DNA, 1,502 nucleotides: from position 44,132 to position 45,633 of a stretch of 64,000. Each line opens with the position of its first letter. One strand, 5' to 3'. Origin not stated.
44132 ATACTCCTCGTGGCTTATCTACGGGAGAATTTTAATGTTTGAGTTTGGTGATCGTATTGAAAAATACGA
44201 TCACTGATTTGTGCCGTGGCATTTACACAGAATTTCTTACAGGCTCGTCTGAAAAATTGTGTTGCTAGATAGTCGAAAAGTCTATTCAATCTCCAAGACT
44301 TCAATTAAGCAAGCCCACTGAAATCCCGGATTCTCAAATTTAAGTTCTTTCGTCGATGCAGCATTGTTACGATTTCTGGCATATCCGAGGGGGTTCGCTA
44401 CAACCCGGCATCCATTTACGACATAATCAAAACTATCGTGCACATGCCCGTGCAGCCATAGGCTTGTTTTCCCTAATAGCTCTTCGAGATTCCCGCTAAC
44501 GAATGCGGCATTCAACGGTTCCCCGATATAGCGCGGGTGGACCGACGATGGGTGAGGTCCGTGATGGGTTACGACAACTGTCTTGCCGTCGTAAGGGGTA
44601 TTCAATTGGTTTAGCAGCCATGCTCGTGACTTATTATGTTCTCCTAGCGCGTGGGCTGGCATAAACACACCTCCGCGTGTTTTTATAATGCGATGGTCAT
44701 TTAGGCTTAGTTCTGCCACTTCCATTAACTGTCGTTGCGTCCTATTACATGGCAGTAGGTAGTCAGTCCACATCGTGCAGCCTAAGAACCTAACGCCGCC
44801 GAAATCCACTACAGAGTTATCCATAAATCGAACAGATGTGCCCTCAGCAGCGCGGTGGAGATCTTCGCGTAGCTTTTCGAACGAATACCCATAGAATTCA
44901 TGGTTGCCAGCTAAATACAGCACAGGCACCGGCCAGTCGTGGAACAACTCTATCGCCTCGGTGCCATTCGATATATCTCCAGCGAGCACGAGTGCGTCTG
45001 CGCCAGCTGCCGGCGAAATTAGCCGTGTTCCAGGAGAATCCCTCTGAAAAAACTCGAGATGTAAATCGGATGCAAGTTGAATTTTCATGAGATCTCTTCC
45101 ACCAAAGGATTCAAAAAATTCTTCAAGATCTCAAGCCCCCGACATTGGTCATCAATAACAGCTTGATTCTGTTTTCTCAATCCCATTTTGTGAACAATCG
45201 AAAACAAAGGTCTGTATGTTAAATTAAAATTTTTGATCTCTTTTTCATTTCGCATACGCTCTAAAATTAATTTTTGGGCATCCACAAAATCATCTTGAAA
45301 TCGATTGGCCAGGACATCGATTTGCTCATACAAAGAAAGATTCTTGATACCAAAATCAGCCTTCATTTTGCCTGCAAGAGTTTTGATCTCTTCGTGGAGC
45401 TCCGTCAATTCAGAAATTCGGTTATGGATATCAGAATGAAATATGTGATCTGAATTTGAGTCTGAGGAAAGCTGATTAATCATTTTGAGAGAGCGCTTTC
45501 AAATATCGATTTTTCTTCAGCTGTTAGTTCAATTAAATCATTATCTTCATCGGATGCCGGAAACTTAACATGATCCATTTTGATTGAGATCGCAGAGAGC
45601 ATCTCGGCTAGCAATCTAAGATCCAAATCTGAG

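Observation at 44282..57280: Four calcineurin-like metallophosphoesterase paralogs, two of them in a four-gene operon with a DEDDh 3'-5' exonuclease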

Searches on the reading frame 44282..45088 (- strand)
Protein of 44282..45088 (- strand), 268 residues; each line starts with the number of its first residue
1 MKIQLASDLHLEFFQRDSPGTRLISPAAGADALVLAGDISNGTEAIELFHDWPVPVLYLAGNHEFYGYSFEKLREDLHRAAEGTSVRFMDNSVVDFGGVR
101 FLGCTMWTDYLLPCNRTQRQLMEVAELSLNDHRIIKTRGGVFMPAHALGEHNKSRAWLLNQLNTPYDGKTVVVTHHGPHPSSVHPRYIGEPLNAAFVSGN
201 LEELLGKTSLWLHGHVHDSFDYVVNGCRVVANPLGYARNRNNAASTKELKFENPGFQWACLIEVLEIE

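Call 3: search_protein_families(library=pfam, proteins=[window:44282-45088:-], max_evalue=0.01)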
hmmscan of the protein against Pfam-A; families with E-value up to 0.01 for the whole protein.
window:44282-45088:- (268 aa): 2 families
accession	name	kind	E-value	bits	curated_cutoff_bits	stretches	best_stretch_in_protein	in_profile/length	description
PF00149.33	Metallophos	-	2.7e-10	41.4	21.5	1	1-218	1-190/191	Calcineurin-like phosphoesterase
PF12850.12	Metallophos_2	-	4.7e-07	30.4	27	1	1-227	1-127/154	Calcineurin-like phosphoesterase superfamily domain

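Call 10: search_protein_families(library=ncbifam, proteins=[window:44282-45088:-], max_evalue=0.01)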
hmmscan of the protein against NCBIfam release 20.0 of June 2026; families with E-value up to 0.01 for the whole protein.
window:44282-45088:- (268 aa): 2 families
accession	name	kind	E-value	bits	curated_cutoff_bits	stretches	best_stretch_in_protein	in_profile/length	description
TIGR03729.1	acc_ester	subfamily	5.3e-13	48.9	148.25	1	2-236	1-239/239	putative phosphoesterase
NF008359.0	PRK11148.1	equivalog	4.7e-06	26.3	225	1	155-238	144-226/275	3',5'-cyclic-AMP phosphodiesterase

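Call 11: search_protein_families(library=padloc, proteins=[window:44282-45088:-], max_evalue=0.01)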
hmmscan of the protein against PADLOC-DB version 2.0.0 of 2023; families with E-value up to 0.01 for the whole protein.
window:44282-45088:- (268 aa): 1 family
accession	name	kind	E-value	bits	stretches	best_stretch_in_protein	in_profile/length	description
PDLC04908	PDC-S10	-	2.2e-06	25.1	1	1-110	10-113/223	-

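Call 60: search_protein_families(library=phrogs, proteins=[window:44282-45088:-], max_evalue=0.001)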
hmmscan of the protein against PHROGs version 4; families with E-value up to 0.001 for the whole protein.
window:44282-45088:- (268 aa): 2 families
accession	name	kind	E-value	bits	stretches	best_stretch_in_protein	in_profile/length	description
phrog_1649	-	other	1.5e-46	159.5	1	1-254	36-296/308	metallo-phosphoesterase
phrog_547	-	other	0.00053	20.1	0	30-70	73-116/245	phosphoesterase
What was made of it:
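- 44282..45088 (-): MPP_A: 268-aa A/B/D-type metallophosphoesterase. Last gene of a separate three-gene block. PF00149 2.7e-10 and phrog_1649 1.5e-46 (calls 3, 60).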

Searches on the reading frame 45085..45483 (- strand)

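Call 3: search_protein_families(library=pfam, proteins=[window:45085-45483:-], max_evalue=0.01)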
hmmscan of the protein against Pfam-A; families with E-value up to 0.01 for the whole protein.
window:45085-45483:- (132 aa): 1 family
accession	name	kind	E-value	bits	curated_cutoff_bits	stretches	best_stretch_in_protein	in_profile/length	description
PF02284.21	COX5A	-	0.0037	17.7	24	1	36-111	8-84/103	Cytochrome c oxidase subunit Va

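Call 60: search_protein_families(library=phrogs, proteins=[window:45085-45483:-], max_evalue=0.001)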
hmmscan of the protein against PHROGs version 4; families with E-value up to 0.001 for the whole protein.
window:45085-45483:- (132 aa): 0 families
